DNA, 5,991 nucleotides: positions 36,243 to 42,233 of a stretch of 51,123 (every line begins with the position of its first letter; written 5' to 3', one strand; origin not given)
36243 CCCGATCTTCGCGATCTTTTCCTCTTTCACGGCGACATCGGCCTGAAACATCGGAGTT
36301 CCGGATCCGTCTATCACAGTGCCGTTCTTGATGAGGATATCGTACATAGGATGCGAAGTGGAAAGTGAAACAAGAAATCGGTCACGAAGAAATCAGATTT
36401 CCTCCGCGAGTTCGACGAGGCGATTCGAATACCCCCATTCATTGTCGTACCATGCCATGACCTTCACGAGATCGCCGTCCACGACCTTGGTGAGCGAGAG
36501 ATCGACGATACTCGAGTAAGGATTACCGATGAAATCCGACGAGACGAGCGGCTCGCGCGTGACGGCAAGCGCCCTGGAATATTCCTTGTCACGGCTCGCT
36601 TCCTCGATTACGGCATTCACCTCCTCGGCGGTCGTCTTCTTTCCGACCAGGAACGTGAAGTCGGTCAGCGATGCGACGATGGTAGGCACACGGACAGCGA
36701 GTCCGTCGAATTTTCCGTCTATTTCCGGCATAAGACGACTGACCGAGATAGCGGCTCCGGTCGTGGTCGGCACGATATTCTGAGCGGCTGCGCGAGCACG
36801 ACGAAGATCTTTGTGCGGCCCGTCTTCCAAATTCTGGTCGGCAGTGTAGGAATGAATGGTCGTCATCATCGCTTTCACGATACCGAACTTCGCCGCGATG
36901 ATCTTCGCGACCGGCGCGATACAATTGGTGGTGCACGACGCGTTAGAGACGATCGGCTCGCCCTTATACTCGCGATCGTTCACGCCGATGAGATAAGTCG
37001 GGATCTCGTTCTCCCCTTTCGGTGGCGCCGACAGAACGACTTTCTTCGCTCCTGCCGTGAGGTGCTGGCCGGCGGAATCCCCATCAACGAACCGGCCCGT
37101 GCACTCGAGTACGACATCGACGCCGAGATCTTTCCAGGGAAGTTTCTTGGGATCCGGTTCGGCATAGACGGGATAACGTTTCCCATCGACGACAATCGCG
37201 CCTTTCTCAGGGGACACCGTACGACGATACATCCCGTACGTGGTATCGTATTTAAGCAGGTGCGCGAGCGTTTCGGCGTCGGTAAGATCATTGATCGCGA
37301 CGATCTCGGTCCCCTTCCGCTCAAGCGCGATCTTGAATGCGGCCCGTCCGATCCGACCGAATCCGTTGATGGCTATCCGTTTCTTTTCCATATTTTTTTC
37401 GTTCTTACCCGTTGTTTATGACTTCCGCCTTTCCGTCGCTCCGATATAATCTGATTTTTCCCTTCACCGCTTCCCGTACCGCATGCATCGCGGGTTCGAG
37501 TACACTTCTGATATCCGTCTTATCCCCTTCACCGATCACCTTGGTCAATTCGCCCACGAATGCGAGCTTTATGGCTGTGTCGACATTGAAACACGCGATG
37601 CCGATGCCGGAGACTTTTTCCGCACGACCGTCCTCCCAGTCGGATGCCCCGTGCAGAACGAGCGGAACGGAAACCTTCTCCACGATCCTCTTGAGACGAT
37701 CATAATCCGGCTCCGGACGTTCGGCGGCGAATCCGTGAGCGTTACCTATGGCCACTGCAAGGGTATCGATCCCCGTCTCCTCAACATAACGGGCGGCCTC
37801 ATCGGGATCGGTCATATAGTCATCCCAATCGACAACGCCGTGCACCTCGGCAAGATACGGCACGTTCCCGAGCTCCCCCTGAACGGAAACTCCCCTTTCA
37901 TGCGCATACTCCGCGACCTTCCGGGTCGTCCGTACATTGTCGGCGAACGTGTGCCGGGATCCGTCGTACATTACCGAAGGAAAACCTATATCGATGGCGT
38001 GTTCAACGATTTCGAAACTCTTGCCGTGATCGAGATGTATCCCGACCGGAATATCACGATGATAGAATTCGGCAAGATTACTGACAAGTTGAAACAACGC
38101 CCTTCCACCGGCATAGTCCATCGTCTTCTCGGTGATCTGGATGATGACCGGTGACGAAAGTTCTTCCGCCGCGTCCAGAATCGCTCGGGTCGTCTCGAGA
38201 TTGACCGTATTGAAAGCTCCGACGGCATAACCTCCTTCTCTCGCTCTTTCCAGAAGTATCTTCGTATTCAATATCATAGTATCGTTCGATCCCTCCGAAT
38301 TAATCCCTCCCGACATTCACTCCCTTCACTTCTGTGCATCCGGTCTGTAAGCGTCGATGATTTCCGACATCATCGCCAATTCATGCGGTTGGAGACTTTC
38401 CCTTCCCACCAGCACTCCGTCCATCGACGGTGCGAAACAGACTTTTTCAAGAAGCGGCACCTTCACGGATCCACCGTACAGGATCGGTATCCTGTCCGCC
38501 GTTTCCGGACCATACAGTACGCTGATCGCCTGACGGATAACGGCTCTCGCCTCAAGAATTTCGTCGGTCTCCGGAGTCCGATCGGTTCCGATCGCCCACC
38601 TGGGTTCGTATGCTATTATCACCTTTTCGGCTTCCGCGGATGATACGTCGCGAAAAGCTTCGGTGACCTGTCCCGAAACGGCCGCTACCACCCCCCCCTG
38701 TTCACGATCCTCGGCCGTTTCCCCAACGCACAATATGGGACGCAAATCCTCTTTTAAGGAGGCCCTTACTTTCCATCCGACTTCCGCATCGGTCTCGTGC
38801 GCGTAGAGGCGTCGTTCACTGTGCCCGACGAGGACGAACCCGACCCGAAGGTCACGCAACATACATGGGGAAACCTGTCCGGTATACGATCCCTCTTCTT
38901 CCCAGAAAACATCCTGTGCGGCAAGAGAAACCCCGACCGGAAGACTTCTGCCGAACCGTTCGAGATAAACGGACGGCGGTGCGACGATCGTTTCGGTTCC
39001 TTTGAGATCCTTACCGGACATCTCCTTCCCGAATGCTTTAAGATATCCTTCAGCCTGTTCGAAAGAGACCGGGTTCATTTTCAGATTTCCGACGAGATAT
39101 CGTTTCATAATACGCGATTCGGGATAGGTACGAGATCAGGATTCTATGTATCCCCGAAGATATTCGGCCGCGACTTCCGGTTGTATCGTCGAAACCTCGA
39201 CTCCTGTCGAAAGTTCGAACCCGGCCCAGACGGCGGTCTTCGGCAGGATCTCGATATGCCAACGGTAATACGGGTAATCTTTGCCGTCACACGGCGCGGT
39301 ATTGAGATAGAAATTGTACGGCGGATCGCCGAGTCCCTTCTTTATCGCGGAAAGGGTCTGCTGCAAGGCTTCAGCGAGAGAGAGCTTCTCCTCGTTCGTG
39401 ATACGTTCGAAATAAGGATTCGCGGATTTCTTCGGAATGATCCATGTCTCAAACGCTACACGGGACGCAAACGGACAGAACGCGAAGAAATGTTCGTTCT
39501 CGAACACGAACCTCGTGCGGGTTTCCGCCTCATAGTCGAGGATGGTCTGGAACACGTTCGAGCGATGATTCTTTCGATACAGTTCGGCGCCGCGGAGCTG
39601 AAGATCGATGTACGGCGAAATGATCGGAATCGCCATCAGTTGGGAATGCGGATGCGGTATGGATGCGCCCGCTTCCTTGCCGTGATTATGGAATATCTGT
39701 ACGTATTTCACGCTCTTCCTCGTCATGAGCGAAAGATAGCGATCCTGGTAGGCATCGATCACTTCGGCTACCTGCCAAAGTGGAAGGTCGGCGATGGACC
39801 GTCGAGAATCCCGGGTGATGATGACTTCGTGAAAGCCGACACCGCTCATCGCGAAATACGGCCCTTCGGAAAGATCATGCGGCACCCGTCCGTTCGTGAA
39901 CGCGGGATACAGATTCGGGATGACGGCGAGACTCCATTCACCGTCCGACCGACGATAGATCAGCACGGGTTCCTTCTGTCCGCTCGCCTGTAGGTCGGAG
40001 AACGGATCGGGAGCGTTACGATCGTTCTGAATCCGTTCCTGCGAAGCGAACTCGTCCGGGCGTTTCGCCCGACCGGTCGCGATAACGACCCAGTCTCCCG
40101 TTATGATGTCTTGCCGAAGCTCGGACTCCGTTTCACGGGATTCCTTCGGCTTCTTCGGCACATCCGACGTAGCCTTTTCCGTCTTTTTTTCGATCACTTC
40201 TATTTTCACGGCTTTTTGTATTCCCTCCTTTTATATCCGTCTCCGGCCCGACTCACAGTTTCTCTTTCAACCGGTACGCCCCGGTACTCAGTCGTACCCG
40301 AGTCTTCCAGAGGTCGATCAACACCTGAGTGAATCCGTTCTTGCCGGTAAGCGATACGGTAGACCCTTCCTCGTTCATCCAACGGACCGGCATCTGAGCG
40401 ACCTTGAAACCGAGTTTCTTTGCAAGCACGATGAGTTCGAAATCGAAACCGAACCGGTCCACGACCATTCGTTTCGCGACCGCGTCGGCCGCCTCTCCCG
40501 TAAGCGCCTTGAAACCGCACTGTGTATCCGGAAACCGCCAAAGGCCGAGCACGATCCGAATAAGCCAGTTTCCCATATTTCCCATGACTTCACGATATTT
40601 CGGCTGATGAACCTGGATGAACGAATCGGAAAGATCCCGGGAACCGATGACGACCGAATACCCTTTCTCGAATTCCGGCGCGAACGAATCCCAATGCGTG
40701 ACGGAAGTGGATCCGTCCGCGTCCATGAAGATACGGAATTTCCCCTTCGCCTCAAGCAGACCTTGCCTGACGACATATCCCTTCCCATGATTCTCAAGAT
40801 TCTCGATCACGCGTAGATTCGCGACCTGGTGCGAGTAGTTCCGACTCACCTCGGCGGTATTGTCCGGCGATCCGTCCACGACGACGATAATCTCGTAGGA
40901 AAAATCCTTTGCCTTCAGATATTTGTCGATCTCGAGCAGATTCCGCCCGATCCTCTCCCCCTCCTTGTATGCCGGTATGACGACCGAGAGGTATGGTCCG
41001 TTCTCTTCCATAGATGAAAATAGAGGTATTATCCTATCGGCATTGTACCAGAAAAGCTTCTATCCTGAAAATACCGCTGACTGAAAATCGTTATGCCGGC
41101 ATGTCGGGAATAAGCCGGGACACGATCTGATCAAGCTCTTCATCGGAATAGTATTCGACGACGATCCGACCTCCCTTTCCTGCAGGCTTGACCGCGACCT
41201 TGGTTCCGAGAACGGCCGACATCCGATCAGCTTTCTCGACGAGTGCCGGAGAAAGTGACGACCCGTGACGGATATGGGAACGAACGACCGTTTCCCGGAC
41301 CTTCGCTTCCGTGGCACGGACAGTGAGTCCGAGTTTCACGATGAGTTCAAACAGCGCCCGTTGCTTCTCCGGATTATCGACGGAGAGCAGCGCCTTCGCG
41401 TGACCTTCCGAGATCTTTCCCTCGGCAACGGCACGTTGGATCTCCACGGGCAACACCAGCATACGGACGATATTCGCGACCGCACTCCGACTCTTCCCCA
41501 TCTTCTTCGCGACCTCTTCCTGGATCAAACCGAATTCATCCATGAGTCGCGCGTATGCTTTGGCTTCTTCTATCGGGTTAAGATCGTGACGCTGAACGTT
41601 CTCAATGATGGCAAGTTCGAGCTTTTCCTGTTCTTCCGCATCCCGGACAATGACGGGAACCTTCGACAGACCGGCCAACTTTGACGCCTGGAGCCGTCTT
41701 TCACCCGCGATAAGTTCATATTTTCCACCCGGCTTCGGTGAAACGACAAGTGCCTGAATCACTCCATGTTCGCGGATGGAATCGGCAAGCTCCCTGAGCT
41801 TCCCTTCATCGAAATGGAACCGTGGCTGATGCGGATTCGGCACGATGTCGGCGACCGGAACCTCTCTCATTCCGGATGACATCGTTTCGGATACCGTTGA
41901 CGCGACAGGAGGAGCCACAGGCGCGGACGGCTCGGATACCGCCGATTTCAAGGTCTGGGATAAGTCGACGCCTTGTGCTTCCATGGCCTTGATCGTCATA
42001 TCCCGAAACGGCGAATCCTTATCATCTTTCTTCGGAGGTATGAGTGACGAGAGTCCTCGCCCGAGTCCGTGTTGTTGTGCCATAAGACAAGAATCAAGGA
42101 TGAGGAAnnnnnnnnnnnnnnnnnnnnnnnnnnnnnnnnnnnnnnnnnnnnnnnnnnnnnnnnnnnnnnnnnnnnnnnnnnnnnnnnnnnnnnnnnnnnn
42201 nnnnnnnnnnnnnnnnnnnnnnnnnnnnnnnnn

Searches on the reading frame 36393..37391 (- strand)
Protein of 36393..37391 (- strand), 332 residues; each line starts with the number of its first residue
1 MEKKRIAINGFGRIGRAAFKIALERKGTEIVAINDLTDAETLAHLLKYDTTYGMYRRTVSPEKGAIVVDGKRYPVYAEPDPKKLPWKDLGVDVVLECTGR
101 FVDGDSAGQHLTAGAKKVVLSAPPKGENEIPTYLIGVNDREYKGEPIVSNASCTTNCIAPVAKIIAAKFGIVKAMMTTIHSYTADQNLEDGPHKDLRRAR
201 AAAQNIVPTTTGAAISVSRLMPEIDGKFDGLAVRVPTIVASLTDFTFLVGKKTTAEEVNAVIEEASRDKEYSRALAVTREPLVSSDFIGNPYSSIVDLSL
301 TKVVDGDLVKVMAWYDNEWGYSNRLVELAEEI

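Call 24: search_protein_families(library=pfam, proteins=[window:36393-37391:-], max_evalue=0.001)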
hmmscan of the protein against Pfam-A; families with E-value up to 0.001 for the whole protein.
window:36393-37391:- (332 aa): 2 families
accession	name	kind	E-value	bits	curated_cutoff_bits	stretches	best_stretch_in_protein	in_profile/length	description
PF02800.25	Gp_dh_C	-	9.7e-59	197.9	24.4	1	158-315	1-158/158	Glyceraldehyde 3-phosphate dehydrogenase, C-terminal domain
PF00044.30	Gp_dh_N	-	8.3e-38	129.2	31.7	1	5-103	2-100/101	Glyceraldehyde 3-phosphate dehydrogenase, NAD binding domain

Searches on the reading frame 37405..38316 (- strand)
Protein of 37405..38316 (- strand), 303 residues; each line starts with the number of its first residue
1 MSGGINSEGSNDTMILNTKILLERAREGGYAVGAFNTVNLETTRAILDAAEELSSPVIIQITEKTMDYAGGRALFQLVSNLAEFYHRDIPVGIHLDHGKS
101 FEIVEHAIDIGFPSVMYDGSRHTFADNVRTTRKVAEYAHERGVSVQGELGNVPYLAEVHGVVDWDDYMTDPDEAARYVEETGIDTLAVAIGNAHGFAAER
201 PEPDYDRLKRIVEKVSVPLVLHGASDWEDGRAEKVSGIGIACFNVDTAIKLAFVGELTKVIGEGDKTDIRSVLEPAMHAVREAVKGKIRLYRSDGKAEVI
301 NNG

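Call 24: search_protein_families(library=pfam, proteins=[window:37405-38316:-], max_evalue=0.001)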
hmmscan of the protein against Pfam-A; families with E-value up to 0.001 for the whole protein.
window:37405-38316:- (303 aa): 1 family
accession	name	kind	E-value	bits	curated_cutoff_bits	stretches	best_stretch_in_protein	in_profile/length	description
PF01116.26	F_bP_aldolase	-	2.8e-86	289.9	25.5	1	17-296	2-277/277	Fructose-bisphosphate aldolase class-II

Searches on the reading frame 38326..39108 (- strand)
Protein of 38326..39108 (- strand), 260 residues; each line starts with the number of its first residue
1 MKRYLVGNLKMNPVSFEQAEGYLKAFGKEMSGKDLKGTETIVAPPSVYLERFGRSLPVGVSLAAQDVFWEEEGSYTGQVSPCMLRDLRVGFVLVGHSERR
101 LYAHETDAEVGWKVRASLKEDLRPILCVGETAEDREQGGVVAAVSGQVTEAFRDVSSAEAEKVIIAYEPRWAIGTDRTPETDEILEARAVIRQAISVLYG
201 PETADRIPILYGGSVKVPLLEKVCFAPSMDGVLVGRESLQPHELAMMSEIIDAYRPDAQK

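Call 24: search_protein_families(library=pfam, proteins=[window:38326-39108:-], max_evalue=0.001)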
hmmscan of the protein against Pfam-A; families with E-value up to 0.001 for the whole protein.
window:38326-39108:- (260 aa): 1 family
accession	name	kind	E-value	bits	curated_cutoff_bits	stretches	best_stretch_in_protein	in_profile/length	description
PF00121.24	TIM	-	1.6e-70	237.9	20.1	1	5-248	3-242/245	Triosephosphate isomerase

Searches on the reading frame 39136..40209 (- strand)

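Call 24: search_protein_families(library=pfam, proteins=[window:39136-40209:-], max_evalue=0.001)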
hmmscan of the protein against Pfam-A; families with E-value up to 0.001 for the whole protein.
window:39136-40209:- (357 aa): 4 families
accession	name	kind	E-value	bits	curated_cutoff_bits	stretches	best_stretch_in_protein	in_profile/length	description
PF01087.27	GalP_UDP_transf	-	1e-14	55.8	22.1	1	26-193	9-179/184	Galactose-1-phosphate uridyl transferase, N-terminal domain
PF16268.10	DUF4921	-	1.3e-14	54.4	28.5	1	151-345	208-387/425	Domain of unknown function (DUF4921)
PF01230.28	HIT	-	1.5e-05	26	21.5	0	228-311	2-84/98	HIT domain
PF16285.10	DUF4931_N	-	0.00036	21.1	24.1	1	130-193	56-120/124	Domain of unknown function (DUF4931) N-terminal domain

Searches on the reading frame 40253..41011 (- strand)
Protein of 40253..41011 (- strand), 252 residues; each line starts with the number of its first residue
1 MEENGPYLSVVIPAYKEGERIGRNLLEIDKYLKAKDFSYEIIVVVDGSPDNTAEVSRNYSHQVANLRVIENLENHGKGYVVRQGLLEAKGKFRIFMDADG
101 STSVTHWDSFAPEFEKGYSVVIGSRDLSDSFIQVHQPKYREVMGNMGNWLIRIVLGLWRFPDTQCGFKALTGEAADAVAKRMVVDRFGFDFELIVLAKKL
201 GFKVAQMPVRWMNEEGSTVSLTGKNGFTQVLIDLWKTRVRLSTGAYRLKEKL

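Call 24: search_protein_families(library=pfam, proteins=[window:40253-41011:-], max_evalue=0.001)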
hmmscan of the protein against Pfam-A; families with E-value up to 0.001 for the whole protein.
window:40253-41011:- (252 aa): 3 families
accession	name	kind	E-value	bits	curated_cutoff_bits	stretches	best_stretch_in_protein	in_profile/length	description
PF00535.33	Glycos_transf_2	-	8.4e-23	81.6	23.3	1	9-141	1-131/168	Glycosyl transferase family 2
PF13641.12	Glyco_tranf_2_3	-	6.5e-07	30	27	1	7-99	2-96/230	Glycosyltransferase like family 2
PF10111.15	Glyco_tranf_2_2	-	3.3e-05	24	27.3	1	9-104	1-96/276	Glycosyltransferase like family 2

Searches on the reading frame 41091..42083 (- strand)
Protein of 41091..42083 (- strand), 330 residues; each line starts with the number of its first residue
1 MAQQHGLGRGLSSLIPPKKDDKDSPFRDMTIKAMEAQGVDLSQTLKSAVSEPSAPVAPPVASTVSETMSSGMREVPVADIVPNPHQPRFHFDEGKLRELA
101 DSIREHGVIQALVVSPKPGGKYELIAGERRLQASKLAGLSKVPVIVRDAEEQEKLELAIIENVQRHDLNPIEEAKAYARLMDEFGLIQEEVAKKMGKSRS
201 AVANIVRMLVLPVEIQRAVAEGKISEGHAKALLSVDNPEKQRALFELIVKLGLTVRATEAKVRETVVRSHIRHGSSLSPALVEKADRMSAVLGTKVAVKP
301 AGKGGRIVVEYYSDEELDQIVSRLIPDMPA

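Call 24: search_protein_families(library=pfam, proteins=[window:41091-42083:-], max_evalue=0.001)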
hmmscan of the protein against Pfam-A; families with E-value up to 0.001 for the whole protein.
window:41091-42083:- (330 aa): 4 families
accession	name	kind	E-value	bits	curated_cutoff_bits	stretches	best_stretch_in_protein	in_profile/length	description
PF17762.8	HTH_ParB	-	1e-37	128.8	22.6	1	167-264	2-99/102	ParB HTH domain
PF02195.25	ParB_N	-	1.9e-31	108.4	26.3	1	72-164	3-95/95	ParB N-terminal domain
PF23552.2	ParB_C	-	4.3e-09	36.1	23.8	1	286-324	10-49/50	ParB dimerisation domain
PF01381.28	HTH_3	-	7.9e-05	23.1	23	1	180-207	4-31/55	Helix-turn-helix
